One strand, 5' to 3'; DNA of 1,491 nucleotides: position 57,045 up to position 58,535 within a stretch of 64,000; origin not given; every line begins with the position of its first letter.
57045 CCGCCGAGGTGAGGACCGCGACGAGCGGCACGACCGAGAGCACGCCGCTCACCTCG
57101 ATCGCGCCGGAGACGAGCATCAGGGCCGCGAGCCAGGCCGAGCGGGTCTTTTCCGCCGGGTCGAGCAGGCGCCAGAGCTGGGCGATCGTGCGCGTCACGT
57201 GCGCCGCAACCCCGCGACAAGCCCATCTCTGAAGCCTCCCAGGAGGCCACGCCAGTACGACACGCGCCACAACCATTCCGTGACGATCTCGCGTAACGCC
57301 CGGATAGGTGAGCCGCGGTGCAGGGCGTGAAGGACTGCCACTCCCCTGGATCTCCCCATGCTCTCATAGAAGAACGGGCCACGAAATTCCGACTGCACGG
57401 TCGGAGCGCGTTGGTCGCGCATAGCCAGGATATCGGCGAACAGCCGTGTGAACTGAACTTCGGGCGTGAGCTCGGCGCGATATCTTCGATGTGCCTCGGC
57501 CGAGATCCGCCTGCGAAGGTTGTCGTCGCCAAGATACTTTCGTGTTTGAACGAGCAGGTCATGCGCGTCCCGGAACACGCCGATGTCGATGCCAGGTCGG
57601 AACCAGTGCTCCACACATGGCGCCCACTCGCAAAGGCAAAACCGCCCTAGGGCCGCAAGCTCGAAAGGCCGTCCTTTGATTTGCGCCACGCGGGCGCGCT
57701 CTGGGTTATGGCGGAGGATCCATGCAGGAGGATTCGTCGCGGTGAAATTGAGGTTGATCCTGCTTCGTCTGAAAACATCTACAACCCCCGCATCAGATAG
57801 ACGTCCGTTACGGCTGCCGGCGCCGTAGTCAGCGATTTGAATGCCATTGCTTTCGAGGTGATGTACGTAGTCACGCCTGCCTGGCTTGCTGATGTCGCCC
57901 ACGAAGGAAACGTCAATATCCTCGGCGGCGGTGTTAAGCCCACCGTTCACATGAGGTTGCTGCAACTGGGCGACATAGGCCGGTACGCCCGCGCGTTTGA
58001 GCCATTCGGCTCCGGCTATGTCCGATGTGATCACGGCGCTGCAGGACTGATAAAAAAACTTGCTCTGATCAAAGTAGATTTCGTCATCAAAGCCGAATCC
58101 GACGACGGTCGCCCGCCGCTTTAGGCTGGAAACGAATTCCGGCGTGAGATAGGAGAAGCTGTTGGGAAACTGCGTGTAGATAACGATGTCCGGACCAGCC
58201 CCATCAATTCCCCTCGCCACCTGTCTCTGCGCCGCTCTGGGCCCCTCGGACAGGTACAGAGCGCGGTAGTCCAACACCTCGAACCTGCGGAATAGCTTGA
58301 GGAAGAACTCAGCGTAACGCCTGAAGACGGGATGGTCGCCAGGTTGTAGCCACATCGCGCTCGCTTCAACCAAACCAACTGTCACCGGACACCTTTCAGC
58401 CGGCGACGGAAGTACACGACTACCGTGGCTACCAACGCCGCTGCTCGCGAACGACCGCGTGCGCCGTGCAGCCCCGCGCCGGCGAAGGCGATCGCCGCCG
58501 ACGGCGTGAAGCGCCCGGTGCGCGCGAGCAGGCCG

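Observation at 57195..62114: Four tandem, translationally coupled paralogs of a CgeB-like glycosyltransferase, three with a conserved hydrophobic-basic C-terminal tail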

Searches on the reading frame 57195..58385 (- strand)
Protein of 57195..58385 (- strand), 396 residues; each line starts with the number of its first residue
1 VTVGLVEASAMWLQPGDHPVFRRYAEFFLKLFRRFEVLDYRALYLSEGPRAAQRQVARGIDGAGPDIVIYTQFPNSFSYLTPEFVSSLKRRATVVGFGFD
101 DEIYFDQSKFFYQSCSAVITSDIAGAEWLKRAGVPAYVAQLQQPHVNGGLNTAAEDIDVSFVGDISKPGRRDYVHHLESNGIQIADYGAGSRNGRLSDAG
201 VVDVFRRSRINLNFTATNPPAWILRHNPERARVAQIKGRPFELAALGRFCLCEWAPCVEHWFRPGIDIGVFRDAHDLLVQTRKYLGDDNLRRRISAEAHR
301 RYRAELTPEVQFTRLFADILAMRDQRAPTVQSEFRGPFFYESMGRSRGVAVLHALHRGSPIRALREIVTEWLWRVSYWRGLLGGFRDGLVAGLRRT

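Call 4: search_protein_families(library=pfam, proteins=[window:57195-58385:-], max_evalue=1)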
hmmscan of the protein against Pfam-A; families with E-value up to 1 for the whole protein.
window:57195-58385:- (396 aa): 1 family
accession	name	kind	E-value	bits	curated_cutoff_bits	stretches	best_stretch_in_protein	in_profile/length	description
PF13524.12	Glyco_trans_1_2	-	1.9e-18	67.2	25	1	171-314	3-141/144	Glycosyl transferase-like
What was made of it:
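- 57195..58385 (-): Gene A, short-type glycosyltransferase. It is 392 aa from the TTG at 58373 (most likely), 396 aa from the GTG at 58385, or 386 aa from the ATG at 58355. It keeps the canonical helix-N-terminal Glu and is compositionally atypical. PF13524 at 67.2 bits (call 4).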

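Call 5: search_protein_families(library=ncbifam, proteins=[window:57195-58385:-], max_evalue=1)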
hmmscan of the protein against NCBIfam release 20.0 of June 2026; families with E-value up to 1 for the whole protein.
window:57195-58385:- (396 aa): 2 families
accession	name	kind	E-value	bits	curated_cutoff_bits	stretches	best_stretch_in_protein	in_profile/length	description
NF038229.1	Glyco4_Geo_Pelo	equivalog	0.043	12.8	400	1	244-311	258-325/338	GPMC system family 4 glycosyltransferase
NF041395.1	TranRegLrpA1_Halo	equivalog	0.059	13.3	250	1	162-199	28-64/142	HTH-type transcriptional regulator LrpA1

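Call 22: search_solved_structures(query=window:57195-58385:-, max_evalue=10, show_alignments=3)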
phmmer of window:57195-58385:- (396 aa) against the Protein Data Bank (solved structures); distinct sequences matched with E-value up to 10: 6.
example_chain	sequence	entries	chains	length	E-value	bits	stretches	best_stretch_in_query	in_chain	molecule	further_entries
4j41_A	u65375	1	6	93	0.34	12.8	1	308-355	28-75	secreted protein EsxB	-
2q3l_A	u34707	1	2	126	0.55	12.1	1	237-278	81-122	Uncharacterized protein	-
2pju_A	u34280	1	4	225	1.4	10.8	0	91-138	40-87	Propionate catabolism operon regulatory protein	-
4j10_A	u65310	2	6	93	1.5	10.8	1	308-355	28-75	SECRETED PROTEIN ESXB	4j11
4j7k_A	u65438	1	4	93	1.5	10.8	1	308-355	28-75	secreted protein EsxB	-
4j42_A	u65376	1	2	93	1.5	10.8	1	308-355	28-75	secreted protein EsxB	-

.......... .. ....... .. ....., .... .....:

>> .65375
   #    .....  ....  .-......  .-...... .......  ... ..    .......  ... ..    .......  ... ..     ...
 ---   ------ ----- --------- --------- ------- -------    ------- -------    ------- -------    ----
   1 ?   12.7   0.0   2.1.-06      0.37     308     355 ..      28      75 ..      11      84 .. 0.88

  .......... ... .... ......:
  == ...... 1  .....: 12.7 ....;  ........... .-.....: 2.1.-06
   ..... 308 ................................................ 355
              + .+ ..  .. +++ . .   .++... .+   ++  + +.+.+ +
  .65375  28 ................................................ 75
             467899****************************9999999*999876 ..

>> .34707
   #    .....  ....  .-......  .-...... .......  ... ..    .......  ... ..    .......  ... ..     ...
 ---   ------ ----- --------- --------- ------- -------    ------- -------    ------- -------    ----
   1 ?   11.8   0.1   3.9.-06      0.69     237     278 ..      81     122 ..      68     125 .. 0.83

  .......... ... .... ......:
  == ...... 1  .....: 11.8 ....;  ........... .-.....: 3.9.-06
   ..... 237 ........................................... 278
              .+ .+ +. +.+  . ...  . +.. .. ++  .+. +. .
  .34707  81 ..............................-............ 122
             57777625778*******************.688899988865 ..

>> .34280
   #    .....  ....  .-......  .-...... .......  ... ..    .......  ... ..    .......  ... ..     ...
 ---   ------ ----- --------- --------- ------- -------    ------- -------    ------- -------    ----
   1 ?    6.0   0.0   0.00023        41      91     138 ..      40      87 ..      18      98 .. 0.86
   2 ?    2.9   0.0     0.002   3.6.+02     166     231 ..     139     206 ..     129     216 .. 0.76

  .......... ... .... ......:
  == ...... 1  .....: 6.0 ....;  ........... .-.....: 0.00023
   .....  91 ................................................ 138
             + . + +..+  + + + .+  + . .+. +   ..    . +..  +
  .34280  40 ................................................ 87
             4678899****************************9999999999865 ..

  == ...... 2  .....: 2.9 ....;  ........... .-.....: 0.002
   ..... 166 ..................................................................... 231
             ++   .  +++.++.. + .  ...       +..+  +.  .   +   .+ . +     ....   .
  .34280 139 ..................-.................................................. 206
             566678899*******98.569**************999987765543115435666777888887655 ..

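Call 23: find_homologous_proteins(query=window:57195-58385:-, max_evalue=0.00001)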
Query window:57195-58385:- (396 aa): 77 proteins with E <= 0.00001 among 8000 candidates.
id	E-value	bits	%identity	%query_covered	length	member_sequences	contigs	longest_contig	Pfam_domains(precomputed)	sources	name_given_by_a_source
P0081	3.4e-264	894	100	97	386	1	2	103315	PF13524.13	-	-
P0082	4.5e-183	627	68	100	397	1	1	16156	PF13524.13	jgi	jgi:glycosyl transferase family 1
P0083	2.4e-159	549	63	98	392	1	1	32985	PF13524.13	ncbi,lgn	-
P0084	2.7e-158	545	63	97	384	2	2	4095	PF13524.13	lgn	-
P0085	1.7e-157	542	63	98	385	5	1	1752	PF13524.13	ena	-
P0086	1.8e-157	542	60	99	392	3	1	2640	PF13524.13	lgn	-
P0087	5.2e-157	541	61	99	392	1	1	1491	PF13524.13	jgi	jgi:hypothetical protein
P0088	5.9e-157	541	59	99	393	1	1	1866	PF13524.13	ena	-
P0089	8.9e-157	540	60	100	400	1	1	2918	PF13524.13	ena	-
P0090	1.9e-156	539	60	99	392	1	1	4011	PF13524.13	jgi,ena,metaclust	metaclust:\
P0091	2.2e-156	539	61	99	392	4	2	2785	PF13524.13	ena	-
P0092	1.5e-155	536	60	99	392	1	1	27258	PF13524.13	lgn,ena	-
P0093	4.7e-154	531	59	98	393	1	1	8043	PF13524.13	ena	-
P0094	8.0e-152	524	59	99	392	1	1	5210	PF13524.13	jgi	jgi:hypothetical protein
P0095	1.8e-151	523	58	98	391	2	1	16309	PF13524.13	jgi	jgi:SAM-dependent methyltransferase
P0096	1.2e-150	520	59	99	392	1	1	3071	PF13524.13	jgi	jgi:hypothetical protein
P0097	1.8e-150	519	58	99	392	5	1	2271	PF13524.13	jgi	-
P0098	6.6e-149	514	58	99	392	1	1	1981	PF13524.13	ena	-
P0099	5.1e-148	511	56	99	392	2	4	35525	PF13524.13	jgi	jgi:hypothetical protein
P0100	3.8e-147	508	57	99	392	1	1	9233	PF13524.13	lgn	-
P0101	6.6e-147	508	58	99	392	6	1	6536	PF13524.13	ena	-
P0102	1.3e-146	507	60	95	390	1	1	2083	PF13524.13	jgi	jgi:hypothetical protein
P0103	1.8e-146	506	59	99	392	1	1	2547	PF13524.13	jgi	jgi:hypothetical protein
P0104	1.3e-144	500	55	98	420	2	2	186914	PF13524.13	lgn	-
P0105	2.0e-144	499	56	99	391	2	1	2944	PF13524.13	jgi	jgi:hypothetical protein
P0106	2.4e-144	499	58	99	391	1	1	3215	PF13524.13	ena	-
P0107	4.2e-144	498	57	97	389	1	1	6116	PF13524.13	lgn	-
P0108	5.0e-144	498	57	98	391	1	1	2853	PF13524.13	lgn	-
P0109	5.3e-143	495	55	99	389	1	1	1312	PF13524.13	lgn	-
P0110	1.8e-141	490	57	97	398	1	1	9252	PF13524.13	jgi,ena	-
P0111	5.4e-141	488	55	99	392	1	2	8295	PF13524.13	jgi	jgi:hypothetical protein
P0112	9.6e-141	487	58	99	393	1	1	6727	PF13524.13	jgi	jgi:hypothetical protein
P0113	6.2e-139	481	54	99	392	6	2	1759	PF13524.13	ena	-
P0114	2.2e-137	476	57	99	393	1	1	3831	PF13524.13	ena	-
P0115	2.3e-137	476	55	98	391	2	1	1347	PF13524.13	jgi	jgi:glycosyl transferase family 1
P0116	3.7e-137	475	57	99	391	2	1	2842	PF13524.13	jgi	jgi:spore maturation protein CgeB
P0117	3.7e-137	475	55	99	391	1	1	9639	PF13524.13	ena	-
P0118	4.3e-137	475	55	99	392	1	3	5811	PF13524.13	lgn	-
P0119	5.1e-137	475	54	99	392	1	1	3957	PF13524.13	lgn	-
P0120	6.5e-137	475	54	99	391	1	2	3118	PF13524.13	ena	-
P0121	2.0e-136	473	54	99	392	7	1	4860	PF13524.13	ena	-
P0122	7.0e-136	471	55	99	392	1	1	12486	PF13524.13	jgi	-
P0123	1.5e-135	470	55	96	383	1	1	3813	PF13524.13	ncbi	-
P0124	2.9e-134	466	53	99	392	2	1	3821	PF13524.13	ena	-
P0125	3.4e-134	466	54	99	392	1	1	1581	PF13524.13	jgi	jgi:hypothetical protein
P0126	5.4e-134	465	51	98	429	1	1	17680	PF13524.13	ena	-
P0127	1.4e-132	460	60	81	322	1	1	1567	PF13524.13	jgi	-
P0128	5.8e-132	458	53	98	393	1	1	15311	PF13524.13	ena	-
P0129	1.5e-131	457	56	98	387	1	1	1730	PF13524.13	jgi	jgi:hypothetical protein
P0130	4.1e-130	452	52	99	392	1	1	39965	PF13524.13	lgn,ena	-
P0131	2.8e-129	450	52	98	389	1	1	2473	PF13524.13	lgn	-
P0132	2.9e-129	449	53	98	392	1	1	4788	PF13524.13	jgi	jgi:hypothetical protein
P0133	2.8e-125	436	57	86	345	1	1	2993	PF13524.13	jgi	jgi:hypothetical protein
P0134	3.3e-125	436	55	88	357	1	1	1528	PF13524.13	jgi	jgi:hypothetical protein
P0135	1.4e-124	434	53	95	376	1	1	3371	PF13524.13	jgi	jgi:hypothetical protein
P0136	3.3e-124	433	50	97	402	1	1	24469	PF13524.13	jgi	jgi:hypothetical protein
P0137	4.4e-97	343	66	60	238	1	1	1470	PF13524.13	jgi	-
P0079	7.9e-92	326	59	61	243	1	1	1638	PF13524.13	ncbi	-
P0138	5.1e-83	297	60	57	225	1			PF13524.13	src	-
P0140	1.0e-47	181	34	84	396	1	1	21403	PF13524.13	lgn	-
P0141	5.0e-44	169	33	82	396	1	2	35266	PF13524.13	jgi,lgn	jgi:hypothetical protein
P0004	1.2e-33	135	39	52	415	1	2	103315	PF13524.13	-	-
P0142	8.6e-33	132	29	83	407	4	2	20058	PF13524.13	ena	-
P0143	2.0e-32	131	30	81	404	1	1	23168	PF13524.13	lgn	-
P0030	2.1e-32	131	35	74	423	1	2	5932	PF13524.13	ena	-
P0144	3.0e-31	127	30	75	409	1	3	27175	PF13524.13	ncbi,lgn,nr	ncbi:MAG: glycosyltransferase family 1 protein [Nitrospirae bacterium]|nr:glycosyltransferase family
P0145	2.5e-30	124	29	71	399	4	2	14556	PF13524.13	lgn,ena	-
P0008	4.4e-30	123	33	67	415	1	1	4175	PF13524.13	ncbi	-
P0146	1.4e-29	121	28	76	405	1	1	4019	PF13524.13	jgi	jgi:hypothetical protein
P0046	3.9e-29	120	34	74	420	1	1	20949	PF13524.13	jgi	jgi:hypothetical protein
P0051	1.1e-28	118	34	78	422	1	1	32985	PF13524.13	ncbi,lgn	-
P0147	1.2e-26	112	27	74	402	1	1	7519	PF13524.13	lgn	-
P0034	1.2e-26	112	32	74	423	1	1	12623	PF13524.13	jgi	jgi:hypothetical protein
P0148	1.4e-26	111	26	76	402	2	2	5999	PF13524.13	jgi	-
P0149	2.1e-21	94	26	77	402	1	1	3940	PF13524.13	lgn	-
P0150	3.3e-11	61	31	53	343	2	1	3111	PF13524.13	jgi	jgi:spore maturation protein CgeB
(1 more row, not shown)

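Call 29: find_related_loci(query=A3, collection=genome_contigs, flank=10000)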
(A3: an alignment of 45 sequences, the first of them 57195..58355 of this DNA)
Query A3 (386 aa) in genome_contigs; peptide patterns used: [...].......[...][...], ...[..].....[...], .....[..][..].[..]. (x = any residue, [..] = any of these).
141 stretches matched a pattern; 20 encode a relative of the query (tblastn E <= 1e-3); 20 distinct loci.
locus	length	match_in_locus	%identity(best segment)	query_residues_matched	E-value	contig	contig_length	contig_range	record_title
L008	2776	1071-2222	56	1-385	3e-148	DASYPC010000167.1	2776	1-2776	MAG TPA_asm: Burkholderiales bacterium isolate SMAG_U4446 k141_771919, whole genome shotgun sequence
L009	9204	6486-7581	67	1-385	9e-127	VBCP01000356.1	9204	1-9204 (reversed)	MAG: Betaproteobacteria bacterium isolate BP_20 14_0903_13_30cm_scaffold_3518029, whole genome shotgun sequence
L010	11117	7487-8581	31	19-385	2e-48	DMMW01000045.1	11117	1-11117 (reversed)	MAG TPA_asm: Elusimicrobia bacterium isolate UBA9627 contig_3479, whole genome shotgun sequence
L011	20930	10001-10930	31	1-301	3e-45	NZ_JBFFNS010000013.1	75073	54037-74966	MAG: Sulfurimonas sp. isolate Mix_mud18.2022.04.8 k141_1348443_length_75073_cov_76.5688, whole genome shotgun sequence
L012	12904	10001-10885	29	28-322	2e-43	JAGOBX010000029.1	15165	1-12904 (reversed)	Candidatus Dependentiae bacterium isolate Go_SlDig_bin_425 Go_SlDig_11417_length_15165_cov_5.447466, whole genome shotgu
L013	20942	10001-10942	30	8-319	1e-42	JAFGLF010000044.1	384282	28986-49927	MAG: Elusimicrobia bacterium isolate Zod_Metabat.39 k87_6312755, whole genome shotgun sequence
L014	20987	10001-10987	32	31-347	4e-42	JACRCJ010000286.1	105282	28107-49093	MAG: Deltaproteobacteria bacterium isolate NC_groundwater_1643_Pr3_B-0.1um_56_205 SR-2_scaffold_141_2401031, whole genom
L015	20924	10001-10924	32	15-317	3e-41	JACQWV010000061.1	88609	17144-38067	MAG: Elusimicrobia bacterium isolate NC_groundwater_1498_Pr4_B-0.1um_45_12 SR1-18-B1_scaffold_83161, whole genome shotgu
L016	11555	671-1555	30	38-323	1e-40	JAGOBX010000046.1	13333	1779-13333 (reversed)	Candidatus Dependentiae bacterium isolate Go_SlDig_bin_425 Go_SlDig_13760_length_13333_cov_5.463274, whole genome shotgu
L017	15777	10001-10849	34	36-314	3e-39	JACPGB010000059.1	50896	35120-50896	MAG: Deltaproteobacteria bacterium isolate NC_groundwater_376_Ag_B-0.1um_56_22 GD18-4_B1_scaffold_1550579, whole genome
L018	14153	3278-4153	30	28-317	3e-38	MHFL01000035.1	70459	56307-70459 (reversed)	MAG: Omnitrophica bacterium RIFCSPLOWO2_01_FULL_45_10 rifcsplowo2_01_scaffold_4113, whole genome shotgun sequence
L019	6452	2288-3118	33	38-305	2e-36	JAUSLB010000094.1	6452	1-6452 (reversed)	MAG: Deltaproteobacteria bacterium isolate E14_metabat.bin.95 E14_k141_1455897, whole genome shotgun sequence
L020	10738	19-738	31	73-309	2e-35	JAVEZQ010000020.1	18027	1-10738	MAG: Alphaproteobacteria bacterium isolate BF4_69 NODE_9510_length_18027_cov_15.718715_Biofilm4, whole genome shotgun se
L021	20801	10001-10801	32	10-275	4e-33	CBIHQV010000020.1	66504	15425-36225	MAG TPA_asm: uncultured Devosia sp. isolate SRR18156209_concoct_62 genome assembly, contig: ERZ27336869.395, whole genom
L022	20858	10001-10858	28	28-313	1e-28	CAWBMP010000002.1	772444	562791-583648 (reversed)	MAG: Nitrospirota bacterium isolate MFD01476.bin.1.234 genome assembly, contig: contig_51554, whole genome shotgun seque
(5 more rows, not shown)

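Call 43: predict_structure(alignment_id=A3)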
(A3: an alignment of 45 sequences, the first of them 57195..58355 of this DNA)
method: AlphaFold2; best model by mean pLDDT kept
length: 386 residues; sequences in the alignment: 45
mean_pLDDT: 91.7   pTM: 0.89
mean pLDDT of the five models: 91.7, 91.4, 90.8, 90.7, 89.8
residues with pLDDT >= 90: 282; 70-90: 91; 50-70: 13; < 50: 0
segments of 3 or more residues with pLDDT < 50: none
pLDDT, mean of each block of 10 residues (from residue 1): 90 91 95 92 97 97 86 93 91 79 94 90 93 72 92 93 98 97 94 96 92 89 86 96 94 97 98 98 98 95 96 77 80 93 93 91 94 93 84
secondary structure, 60 per line:
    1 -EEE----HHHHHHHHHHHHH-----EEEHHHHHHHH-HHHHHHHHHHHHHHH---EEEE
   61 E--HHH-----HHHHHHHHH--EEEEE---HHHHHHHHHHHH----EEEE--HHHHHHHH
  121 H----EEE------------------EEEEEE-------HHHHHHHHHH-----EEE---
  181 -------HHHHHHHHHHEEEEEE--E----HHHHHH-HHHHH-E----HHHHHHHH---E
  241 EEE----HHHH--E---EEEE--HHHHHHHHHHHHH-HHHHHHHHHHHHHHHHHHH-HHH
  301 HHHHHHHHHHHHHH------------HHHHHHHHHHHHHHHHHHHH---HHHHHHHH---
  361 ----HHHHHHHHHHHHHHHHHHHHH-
elements in order: E2-4 H9-21 E27-29 H30-37 H39-53 E57-61 H72-80 E83-87 H91-102 E107-110 H113-121 E126-128 E147-152 H160-169 E175-177 H188-197 E198-203 H211-216 H218-222 H229-236 E240-243 H248-251 E258-261 H264-276 H278-296 H298-314 H327-346 H350-357 H365-385

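Call 48: fold_search(model_id=the predicted structure, library=pdb)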
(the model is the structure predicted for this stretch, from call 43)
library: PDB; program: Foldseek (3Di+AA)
matches with E <= 10: 1043; with E <= 0.001: 132
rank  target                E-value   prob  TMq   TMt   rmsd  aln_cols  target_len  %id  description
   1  2jjm_A                7.8e-09  1.00  0.48  0.52   6.4       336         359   11  Crystal Structure of a family GT4 glycosyltransferase from Bacillus anthracis ORF BA1558. (released 2008-08-05)
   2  5d00_A                4.2e-08  1.00  0.49  0.52   5.9       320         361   13  Crystal structure of BshA from B. subtilis complexed with N-acetylglucosaminyl-malate and UMP (released 2016-09-07)
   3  8dqd                  4.7e-08  1.00  0.48  0.49   7.0       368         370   12  Structure of the Campylobacter concisus glycosyltransferase PglA (released 2024-01-17)
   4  8dvz                  7.9e-08  1.00  0.48  0.50   6.6       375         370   11  Structure of the Campylobacter concisus glycosyltransferase PglA R282V variant (released 2024-01-17)
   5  3mbo_D                9.7e-08  1.00  0.56  0.58   6.5       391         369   10  Crystal Structure of the Glycosyltransferase BaBshA bound with UDP and L-malate (released 2010-09-29)
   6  7qsg_A                1.1e-07  1.00  0.51  0.52   5.4       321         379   12  Methylmannose polysaccharide mannosyltransferase from M. hassiacum (released 2023-01-25)
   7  5d00_B                1.1e-07  1.00  0.50  0.53   6.0       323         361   13  Crystal structure of BshA from B. subtilis complexed with N-acetylglucosaminyl-malate and UMP (released 2016-09-07)
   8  8dvw                  1.6e-07  1.00  0.47  0.49   7.1       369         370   12  Structure of the Campylobacter concisus glycosyltransferase PglA R203Q (released 2024-01-17)
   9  7qd7                  2.1e-07  1.00  0.49  0.40   5.1       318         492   12  TarM(Se)_G117R (released 2023-05-10)
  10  7ec1_B                2.1e-07  1.00  0.48  0.39   5.3       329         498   11  Crystal structure of SdgB (ligand-free form) (released 2021-03-24)
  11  7vfk_B                2.4e-07  1.00  0.49  0.40   5.3       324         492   10  Crystal structure of SdgB (ligand-free form) (released 2021-11-24)
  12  5d01_B                2.6e-07  1.00  0.50  0.53   5.9       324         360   13  Crystal structure of BshA from B. subtilis complexed with N-acetylglucosaminyl-malate (released 2016-09-07)
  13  5d01_A                2.9e-07  1.00  0.49  0.53   5.9       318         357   13  Crystal structure of BshA from B. subtilis complexed with N-acetylglucosaminyl-malate (released 2016-09-07)
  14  3mbo_A                3.4e-07  1.00  0.51  0.53   6.8       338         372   11  Crystal Structure of the Glycosyltransferase BaBshA bound with UDP and L-malate (released 2010-09-29)
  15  7qh9_CCC              4.5e-07  1.00  0.49  0.40   5.0       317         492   12  TarM(Se)_G117R-4RboP (released 2023-05-10)
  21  4pqg_B                6.1e-07  1.00  0.45  0.37   6.1       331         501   10  Crystal structure of the pneumococcal O-GlcNAc transferase GtfA in complex with UDP and GlcNAc (released 2014-06-18)
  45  4pqg_A                2.1e-06  1.00  0.47  0.38   6.0       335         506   10  Crystal structure of the pneumococcal O-GlcNAc transferase GtfA in complex with UDP and GlcNAc (released 2014-06-18)
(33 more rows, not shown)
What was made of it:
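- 57195..58385 (-): AF2 model has pLDDT 91.7 (call 43) and a GT-B/GT4-like fold (call 48).
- Closest known: GtfA/GtfB. Same: GtfA is among the structural hits of A (4pqg, call 48).
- Foldseek hits of A include GtfA, SdgB and TarM (call 48). Structural neighbours include the protein O-glycosyltransferases GtfA and SdgB (call 48).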
